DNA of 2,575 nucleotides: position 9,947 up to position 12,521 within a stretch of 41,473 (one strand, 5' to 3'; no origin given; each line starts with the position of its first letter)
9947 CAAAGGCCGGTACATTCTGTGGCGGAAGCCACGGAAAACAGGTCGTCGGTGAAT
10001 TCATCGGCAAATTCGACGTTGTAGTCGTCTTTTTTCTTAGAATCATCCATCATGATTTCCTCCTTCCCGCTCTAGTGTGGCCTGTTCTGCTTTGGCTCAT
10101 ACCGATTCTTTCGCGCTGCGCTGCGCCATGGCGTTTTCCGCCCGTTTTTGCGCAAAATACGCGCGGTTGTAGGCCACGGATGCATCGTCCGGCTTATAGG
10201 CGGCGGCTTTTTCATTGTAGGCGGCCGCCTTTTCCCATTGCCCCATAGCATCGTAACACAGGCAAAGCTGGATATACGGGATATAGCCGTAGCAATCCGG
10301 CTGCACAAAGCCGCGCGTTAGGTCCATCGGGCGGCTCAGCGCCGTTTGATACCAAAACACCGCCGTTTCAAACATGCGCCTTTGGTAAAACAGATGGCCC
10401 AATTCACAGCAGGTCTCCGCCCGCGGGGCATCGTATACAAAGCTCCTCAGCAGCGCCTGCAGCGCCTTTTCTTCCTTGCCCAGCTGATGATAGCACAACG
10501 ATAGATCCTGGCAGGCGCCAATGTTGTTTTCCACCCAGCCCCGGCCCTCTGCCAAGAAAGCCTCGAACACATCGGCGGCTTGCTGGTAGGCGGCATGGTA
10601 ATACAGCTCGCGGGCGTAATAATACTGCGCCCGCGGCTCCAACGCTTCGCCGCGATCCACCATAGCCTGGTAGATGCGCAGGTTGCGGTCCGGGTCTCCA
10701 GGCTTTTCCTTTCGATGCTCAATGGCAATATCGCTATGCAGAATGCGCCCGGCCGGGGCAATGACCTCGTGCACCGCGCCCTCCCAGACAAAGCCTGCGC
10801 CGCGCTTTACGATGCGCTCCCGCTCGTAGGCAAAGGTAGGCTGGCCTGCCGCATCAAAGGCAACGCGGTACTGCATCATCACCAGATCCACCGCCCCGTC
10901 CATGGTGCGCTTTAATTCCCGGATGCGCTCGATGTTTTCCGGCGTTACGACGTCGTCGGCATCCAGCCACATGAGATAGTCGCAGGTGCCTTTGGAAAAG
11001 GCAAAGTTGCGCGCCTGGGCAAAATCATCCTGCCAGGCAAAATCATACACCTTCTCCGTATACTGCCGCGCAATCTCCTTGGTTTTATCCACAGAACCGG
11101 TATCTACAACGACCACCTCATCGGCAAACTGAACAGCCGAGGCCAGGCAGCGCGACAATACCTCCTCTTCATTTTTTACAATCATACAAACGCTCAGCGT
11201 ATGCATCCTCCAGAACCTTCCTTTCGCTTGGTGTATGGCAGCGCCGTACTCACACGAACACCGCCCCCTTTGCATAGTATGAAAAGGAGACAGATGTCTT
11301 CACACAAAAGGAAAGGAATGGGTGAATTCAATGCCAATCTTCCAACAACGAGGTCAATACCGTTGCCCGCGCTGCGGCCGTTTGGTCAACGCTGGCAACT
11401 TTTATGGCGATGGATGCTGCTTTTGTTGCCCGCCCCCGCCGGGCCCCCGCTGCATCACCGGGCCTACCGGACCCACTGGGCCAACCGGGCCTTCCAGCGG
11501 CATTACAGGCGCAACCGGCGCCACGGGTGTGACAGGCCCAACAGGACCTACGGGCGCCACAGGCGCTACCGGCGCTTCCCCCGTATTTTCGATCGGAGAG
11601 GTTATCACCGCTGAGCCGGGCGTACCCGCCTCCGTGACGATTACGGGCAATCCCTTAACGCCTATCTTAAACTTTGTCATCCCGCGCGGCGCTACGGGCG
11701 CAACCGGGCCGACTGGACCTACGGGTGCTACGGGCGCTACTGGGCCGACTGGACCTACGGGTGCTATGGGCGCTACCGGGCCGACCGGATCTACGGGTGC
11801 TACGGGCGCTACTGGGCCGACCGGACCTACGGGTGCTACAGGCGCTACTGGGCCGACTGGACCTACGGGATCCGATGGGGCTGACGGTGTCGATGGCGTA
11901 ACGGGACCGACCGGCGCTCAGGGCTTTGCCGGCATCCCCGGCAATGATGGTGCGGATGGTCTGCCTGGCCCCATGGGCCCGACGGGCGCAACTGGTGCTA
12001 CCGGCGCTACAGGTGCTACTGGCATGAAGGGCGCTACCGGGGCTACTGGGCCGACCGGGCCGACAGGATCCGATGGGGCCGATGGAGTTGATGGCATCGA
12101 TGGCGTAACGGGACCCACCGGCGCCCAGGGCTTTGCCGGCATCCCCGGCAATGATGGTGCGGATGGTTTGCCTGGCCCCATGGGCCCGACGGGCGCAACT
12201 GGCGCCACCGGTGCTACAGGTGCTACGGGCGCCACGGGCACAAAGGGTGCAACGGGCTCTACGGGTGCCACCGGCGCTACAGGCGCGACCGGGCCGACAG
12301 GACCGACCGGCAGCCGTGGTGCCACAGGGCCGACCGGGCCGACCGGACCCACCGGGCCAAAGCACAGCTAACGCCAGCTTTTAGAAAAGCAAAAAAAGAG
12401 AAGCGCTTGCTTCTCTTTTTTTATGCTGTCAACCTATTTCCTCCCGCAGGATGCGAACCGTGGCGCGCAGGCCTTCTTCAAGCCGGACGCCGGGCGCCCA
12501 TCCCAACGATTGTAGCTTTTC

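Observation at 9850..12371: Divergent three-gene glyco-module: Cys-rich collagen-like (GXT)n protein, GT2+TPR protein-type glycosyltransferase, orphan hyper-acidic peptide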

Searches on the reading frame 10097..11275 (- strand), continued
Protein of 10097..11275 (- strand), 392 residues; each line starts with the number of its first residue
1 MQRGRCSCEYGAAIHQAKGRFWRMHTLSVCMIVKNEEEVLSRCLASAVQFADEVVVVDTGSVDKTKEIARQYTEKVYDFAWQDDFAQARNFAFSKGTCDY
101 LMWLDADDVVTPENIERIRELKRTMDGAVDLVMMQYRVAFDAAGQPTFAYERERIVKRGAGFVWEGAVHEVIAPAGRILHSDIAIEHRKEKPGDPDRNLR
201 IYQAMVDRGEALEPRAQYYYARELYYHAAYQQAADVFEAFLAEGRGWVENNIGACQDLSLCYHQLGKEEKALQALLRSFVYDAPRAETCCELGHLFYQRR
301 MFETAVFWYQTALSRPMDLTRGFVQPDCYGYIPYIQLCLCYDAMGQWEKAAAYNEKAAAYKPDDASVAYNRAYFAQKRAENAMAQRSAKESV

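Call 37: list_cluster_members(proteins=[P0199, P0201, P0207, P0216, P0219, P0236, P0247, P0249, P0250, P0254])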
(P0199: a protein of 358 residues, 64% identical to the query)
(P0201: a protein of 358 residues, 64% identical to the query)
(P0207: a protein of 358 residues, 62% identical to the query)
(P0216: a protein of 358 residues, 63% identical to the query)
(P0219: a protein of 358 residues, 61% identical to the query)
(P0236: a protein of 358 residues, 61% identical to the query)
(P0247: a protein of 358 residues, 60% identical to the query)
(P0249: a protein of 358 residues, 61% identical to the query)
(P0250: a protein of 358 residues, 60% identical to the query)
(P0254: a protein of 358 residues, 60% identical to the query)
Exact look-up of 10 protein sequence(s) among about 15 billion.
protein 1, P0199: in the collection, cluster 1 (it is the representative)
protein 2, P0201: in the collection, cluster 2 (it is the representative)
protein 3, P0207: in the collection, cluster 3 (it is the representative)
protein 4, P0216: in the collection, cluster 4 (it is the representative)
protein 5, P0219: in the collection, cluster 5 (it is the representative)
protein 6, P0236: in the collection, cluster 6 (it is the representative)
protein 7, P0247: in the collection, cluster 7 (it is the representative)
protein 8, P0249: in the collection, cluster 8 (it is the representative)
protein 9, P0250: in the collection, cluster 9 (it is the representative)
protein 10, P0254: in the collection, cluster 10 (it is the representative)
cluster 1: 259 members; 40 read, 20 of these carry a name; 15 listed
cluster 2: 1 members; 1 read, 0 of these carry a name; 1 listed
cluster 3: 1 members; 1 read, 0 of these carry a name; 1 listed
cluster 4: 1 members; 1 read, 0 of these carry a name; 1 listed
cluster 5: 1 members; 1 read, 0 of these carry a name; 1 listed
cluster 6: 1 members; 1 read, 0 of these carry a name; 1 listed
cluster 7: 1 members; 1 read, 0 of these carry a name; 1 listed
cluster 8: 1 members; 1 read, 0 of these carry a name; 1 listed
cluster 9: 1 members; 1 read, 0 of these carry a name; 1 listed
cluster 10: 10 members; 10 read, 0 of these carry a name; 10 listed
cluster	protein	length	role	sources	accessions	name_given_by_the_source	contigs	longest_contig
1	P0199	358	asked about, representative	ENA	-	-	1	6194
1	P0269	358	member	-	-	glycosyltransferase [Clostridioides difficile] | Glycosyltransferase family 2 protein n=1 Tax=Clostridioides difficile TaxID=1496 ... | glycosyltransferase family 2 protein [Clostridioides difficile]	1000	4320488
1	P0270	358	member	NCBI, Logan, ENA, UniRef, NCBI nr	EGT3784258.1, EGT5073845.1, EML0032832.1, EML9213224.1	TPA: glycosyltransferase family 2 protein [Clostridioides difficile] | glycosyltransferase n=1 Tax=Clostridioides difficile TaxID=1496 RepID=UPI0009771823 | glycosyltransferase family 2 protein [Clostridioides difficile]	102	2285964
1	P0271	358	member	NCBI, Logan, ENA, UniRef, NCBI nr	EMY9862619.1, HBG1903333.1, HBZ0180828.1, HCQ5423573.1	TPA: glycosyltransferase family 2 protein [Clostridioides difficile] | glycosyltransferase n=1 Tax=Clostridioides difficile TaxID=1496 RepID=UPI00093D5997 | glycosyltransferase family 2 protein [Clostridioides difficile]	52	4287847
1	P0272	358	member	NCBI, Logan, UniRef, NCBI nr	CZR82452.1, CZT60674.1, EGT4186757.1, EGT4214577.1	TPA: glycosyltransferase family 2 protein [Clostridioides difficile] | glycosyltransferase n=1 Tax=Clostridioides difficile TaxID=1496 RepID=UPI0007BB6B35 | glycosyltransferase family 2 protein [Clostridioides difficile]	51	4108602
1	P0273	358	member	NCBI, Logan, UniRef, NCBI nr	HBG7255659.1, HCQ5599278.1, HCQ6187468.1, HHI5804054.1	glycosyltransferase family 2 protein [Clostridioides difficile] | tetratricopeptide repeat-containing glycosyltransferase family 2 protein n=1 ...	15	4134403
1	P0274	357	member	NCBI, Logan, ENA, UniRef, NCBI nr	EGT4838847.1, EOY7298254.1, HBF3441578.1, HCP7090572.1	glycosyltransferase family 2 protein [Clostridioides difficile] | tetratricopeptide repeat-containing glycosyltransferase family 2 protein n=1 ...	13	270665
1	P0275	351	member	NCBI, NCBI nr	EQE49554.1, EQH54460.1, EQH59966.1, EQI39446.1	glycosyl transferase [Clostridioides difficile] | glycosyl transferase 2 family protein [Clostridioides difficile CD42]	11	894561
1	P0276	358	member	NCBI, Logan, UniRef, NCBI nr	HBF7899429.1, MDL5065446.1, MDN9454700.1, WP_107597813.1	glycosyltransferase family 2 protein [Clostridioides difficile] | tetratricopeptide repeat-containing glycosyltransferase family 2 protein n=1 ...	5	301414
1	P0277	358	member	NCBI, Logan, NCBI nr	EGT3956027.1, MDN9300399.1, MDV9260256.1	glycosyltransferase family 2 protein [Clostridioides difficile]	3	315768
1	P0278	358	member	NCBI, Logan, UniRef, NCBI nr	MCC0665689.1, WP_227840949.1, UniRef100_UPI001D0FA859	glycosyltransferase [Clostridioides sp. ZZV15-6597] | glycosyltransferase n=1 Tax=Clostridioides sp. ZZV15-6597 TaxID=2811500 ...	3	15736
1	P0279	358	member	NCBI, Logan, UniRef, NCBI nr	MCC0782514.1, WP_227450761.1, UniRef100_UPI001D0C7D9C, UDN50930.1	glycosyltransferase [Clostridioides sp. ES-S-0108-01] | glycosyltransferase n=1 Tax=Clostridioides sp. ES-S-0108-01 TaxID=2770773 ...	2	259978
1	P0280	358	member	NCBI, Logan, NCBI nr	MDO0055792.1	glycosyltransferase family 2 protein [Clostridioides difficile]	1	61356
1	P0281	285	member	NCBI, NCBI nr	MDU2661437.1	MAG: glycosyltransferase family 2 protein, partial [Clostridioides difficile] | glycosyltransferase family 2 protein [Clostridioides difficile]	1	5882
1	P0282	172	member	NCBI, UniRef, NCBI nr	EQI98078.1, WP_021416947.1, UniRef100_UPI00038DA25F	glycosyltransferase family 2 protein [Clostridioides difficile] | glycosyltransferase family 2 protein n=1 Tax=Clostridioides difficile TaxID=1496 ...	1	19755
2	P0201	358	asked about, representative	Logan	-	-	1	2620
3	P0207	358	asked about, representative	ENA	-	-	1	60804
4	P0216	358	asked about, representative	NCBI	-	-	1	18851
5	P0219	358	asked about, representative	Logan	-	-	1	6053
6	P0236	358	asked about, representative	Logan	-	-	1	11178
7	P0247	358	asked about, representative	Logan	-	-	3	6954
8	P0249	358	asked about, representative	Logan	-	-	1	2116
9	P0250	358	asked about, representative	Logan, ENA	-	-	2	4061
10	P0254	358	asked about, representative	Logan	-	-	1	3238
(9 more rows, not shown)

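Call 39: find_encoding_contigs(protein=P0199, flank=5000, max_places=2)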
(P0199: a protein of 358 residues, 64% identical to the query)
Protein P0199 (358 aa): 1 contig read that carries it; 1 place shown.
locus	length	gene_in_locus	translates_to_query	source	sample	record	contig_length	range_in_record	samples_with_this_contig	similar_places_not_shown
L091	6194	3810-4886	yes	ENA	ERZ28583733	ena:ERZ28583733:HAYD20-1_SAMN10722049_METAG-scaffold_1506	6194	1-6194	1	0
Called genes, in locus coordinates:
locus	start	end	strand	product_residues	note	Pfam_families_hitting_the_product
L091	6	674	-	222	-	PF03483:B3_4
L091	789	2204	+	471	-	PF00392:GntR, PF00155:Aminotran_1_2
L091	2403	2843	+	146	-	-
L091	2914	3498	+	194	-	PF00574:CLP_protease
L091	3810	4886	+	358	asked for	PF00535:Glycos_transf_2, PF10111:Glyco_tranf_2_2 (weak), PF07719:TPR_2 (faint)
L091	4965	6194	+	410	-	?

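Call 66: predict_structure(alignment_id=A2)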
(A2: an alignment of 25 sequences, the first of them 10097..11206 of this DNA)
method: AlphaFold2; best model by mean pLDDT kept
length: 369 residues; sequences in the alignment: 25
mean_pLDDT: 95.0   pTM: 0.86
mean pLDDT of the five models: 95.0, 94.3, 93.9, 93.4, 93.1
residues with pLDDT >= 90: 336; 70-90: 31; 50-70: 2; < 50: 0
segments of 3 or more residues with pLDDT < 50: none
pLDDT, mean of each block of 10 residues (from residue 1): 97 95 98 97 98 96 96 98 96 98 97 94 94 96 92 96 89 93 93 95 98 96 90 97 96 94 95 96 98 90 96 98 98 97 97 94 76
secondary structure, 60 per line:
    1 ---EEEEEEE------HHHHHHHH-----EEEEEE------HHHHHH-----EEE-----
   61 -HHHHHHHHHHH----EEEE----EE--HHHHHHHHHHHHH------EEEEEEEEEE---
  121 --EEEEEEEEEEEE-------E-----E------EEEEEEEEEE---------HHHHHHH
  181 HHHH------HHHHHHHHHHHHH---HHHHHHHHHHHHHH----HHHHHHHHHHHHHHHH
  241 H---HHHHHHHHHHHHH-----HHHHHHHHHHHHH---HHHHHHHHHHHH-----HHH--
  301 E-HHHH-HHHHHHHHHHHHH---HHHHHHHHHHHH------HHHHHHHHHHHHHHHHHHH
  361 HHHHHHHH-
elements in order: E4-10 H17-24 E30-35 H42-47 E53-55 H62-72 E77-80 H89-101 E108-117 E123-134 E155-164 H174-184 H191-203 H207-220 H225-241 H245-257 H263-275 H279-290 H303-306 H308-320 H324-335 H342-368

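Call 70: fold_search(model_id=the predicted structure, library=pdb)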
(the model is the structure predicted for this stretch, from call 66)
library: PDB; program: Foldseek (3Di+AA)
matches with E <= 10: 1837; with E <= 0.001: 581
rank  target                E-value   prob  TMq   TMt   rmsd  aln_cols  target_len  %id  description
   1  7msn_A                6.0e-18  1.00  0.63  0.56  13.6       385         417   17  SunS glycosin S-glycosyltransferase (released 2022-04-13)
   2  7msk_A                1.6e-17  1.00  0.66  0.58  12.8       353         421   20  ThuS glycosin S-glycosyltransferase (released 2022-04-13)
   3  7msn_B                1.6e-17  1.00  0.62  0.55  14.3       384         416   16  SunS glycosin S-glycosyltransferase (released 2022-04-13)
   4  7msk_B                3.1e-17  1.00  0.66  0.59  12.1       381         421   18  ThuS glycosin S-glycosyltransferase (released 2022-04-13)
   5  7msp_B                1.3e-16  1.00  0.45  0.49   9.0       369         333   18  SunS glycosin S-glycosyltransferase (released 2022-04-13)
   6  7msp_A                5.9e-16  1.00  0.44  0.49   9.0       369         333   18  SunS glycosin S-glycosyltransferase (released 2022-04-13)
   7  9omn_B                2.2e-08  1.00  0.36  0.48   9.7       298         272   15  WrtF fucosyltransferase - GDP-2-deoxy-2-fluoro-beta-L-fucose (released 2025-10-29)
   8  9jn3_A                3.2e-08  1.00  0.39  0.47   8.9       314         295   19  Crystal structure of AvpGT in complex with Ara-A (released 2025-01-29)
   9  9omh_D                7.1e-08  1.00  0.36  0.48   7.8       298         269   16  WrtF fucosyltransferase - Apo (released 2025-10-29)
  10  9jma_A                7.1e-08  1.00  0.39  0.46   9.3       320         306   18  Crystal structure of glycosyltransferase AvpGT (released 2025-01-29)
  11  9jn3_B                7.4e-08  1.00  0.40  0.47   8.7       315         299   21  Crystal structure of AvpGT in complex with Ara-A (released 2025-01-29)
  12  9omm_A                8.3e-08  1.00  0.36  0.50   5.3       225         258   15  WrtF fucosyltransferase - tetrasaccharide product (released 2025-10-29)
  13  5tze_C                9.7e-08  1.00  0.36  0.38  13.2       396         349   12  Crystal structure of S. aureus TarS in complex with UDP-GlcNAc (released 2017-01-04)
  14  9omh_A                1.1e-07  1.00  0.36  0.47   7.9       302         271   16  WrtF fucosyltransferase - Apo (released 2025-10-29)
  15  5tzi                  1.1e-07  1.00  0.33  0.35  10.3       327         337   13  Crystal structure of S. aureus TarS 1-349 (released 2017-01-04)
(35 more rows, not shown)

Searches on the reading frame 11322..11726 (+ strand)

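Call 31: search_protein_families(library=pfam, proteins=[window:11322-11726:+], max_evalue=0.1)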
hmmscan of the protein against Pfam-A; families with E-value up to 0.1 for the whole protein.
seq(135 aa): 1 family
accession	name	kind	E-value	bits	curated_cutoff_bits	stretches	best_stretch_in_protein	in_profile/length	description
PF01391.23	Collagen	-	6.7e-05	23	27.2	1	41-84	7-52/60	Collagen triple helix repeat (20 copies)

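Call 65: search_protein_families(library=phrogs, proteins=[window:11322-11726:+], max_evalue=0.01)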
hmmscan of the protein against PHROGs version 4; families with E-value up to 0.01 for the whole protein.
seq(135 aa): 19 families
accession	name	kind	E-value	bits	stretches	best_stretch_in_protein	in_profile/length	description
phrog_6320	-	tail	3.3e-09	37.1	1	41-85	98-207/745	tail fiber protein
phrog_8745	-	tail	9.7e-09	34.1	1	41-134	1407-1466/1803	tail fiber protein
phrog_28263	-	tail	1.1e-08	33.9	1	27-132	596-700/1400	tail fiber protein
phrog_819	-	tail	1.1e-07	31.5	1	45-135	631-707/1024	tail protein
phrog_29268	-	unknown function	2.1e-07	30.5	1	43-135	420-508/653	-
phrog_5073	-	tail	5.6e-07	29.9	1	41-135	288-360/519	tail fiber protein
phrog_6614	-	tail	1e-06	28.6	1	79-126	225-272/548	minor tail protein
phrog_4120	-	tail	5.6e-06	26.6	1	77-134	114-172/360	minor tail protein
phrog_1806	-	tail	5.9e-06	26.8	1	38-135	109-200/276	collagen like minor tail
phrog_366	-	tail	6.6e-06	26.8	1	41-85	330-373/474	tail fiber protein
phrog_32311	-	unknown function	2.1e-05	24.5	1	63-134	11-83/577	-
phrog_10972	-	tail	6.2e-05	23.6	1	42-92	152-205/343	tail fiber protein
phrog_35140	-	unknown function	8.6e-05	22.4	1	22-85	208-277/500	-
phrog_3420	-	unknown function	0.00011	20.9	1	40-135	80-177/929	-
phrog_21765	-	unknown function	0.001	19.2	1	80-128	179-224/422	-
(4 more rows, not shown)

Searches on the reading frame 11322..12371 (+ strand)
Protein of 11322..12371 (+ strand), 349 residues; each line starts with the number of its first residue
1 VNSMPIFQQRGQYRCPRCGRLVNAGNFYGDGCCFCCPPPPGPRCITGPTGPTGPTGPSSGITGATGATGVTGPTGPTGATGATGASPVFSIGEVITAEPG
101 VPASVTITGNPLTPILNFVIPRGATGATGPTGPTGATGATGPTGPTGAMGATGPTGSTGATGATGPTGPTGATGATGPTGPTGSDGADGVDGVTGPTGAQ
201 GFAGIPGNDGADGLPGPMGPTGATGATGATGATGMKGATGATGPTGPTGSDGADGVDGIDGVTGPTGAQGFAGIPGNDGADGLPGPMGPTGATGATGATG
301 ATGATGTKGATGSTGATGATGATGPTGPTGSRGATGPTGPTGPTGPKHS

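Call 3: search_protein_families(library=pfam, proteins=[window:11322-12371:+], max_evalue=0.01)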
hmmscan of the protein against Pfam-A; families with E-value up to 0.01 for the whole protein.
window:11322-12371:+ (349 aa): 1 family
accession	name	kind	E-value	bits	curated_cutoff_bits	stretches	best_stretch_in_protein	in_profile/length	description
PF01391.23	Collagen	-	1.4e-40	137.3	27.2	3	122-177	3-58/60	Collagen triple helix repeat (20 copies)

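Call 4: search_protein_families(library=ncbifam, proteins=[window:11322-12371:+], max_evalue=0.01)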
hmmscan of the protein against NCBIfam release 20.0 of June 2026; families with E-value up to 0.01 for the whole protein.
window:11322-12371:+ (349 aa): 4 families
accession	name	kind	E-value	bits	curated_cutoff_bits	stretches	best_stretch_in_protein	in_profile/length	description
NF038329.2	gly_rich_SclB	equivalog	1.8e-35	122.7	325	3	123-292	129-332/442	LPXTG-anchored collagen-like adhesin Scl2/SclB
NF038330.1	adhesin_SclA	exception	2.3e-29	103.3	400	2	120-266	107-251/405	LPXTG-anchored collagen-like adhesin Scl1/SclA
NF046116.1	adhesin_Lcl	equivalog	1.9e-28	99.2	500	2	121-274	70-247/431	collagen-like adhesin Lcl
NF038313.3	HisXaaSer_A4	exception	0.00014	22.7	55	0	58-84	62-88/93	His-Xaa-Ser repeat protein HxsA4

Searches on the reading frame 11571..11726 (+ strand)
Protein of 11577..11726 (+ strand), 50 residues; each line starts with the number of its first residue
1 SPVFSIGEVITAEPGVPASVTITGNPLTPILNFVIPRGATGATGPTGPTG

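Call 64: search_solved_structures(query=window:11577-11726:+, max_evalue=10, show_alignments=2)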
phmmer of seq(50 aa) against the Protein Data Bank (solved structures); distinct sequences matched with E-value up to 10: 2.
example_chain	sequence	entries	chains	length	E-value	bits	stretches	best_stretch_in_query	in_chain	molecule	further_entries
6l3m_A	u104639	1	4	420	0.39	14.5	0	5-29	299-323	Polyketide synthase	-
6l3n_A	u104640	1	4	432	0.4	14.5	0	5-29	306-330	polyketide synthase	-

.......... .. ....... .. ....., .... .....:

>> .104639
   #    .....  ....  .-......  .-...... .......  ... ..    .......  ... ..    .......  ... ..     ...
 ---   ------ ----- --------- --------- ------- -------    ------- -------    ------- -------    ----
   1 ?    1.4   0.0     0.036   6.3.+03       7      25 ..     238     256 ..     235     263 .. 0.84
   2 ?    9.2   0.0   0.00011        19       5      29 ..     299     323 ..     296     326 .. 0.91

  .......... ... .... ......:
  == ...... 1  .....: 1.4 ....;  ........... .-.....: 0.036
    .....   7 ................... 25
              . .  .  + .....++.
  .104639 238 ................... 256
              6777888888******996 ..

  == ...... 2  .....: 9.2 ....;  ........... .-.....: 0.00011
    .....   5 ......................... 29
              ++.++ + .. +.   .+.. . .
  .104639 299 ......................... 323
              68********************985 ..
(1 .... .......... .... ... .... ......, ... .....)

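Call 65: search_protein_families(library=phrogs, proteins=[window:11571-11699:+], max_evalue=0.01)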
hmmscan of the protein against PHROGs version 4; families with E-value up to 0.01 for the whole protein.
seq(43 aa): 3 families
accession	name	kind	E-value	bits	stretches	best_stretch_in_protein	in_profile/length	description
phrog_6614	-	tail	1.4e-08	34.7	1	5-42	234-271/548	minor tail protein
phrog_21765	-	unknown function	0.00011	22.4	1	2-43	184-222/422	-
phrog_4120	-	tail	0.0019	18.3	1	1-43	121-164/360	minor tail protein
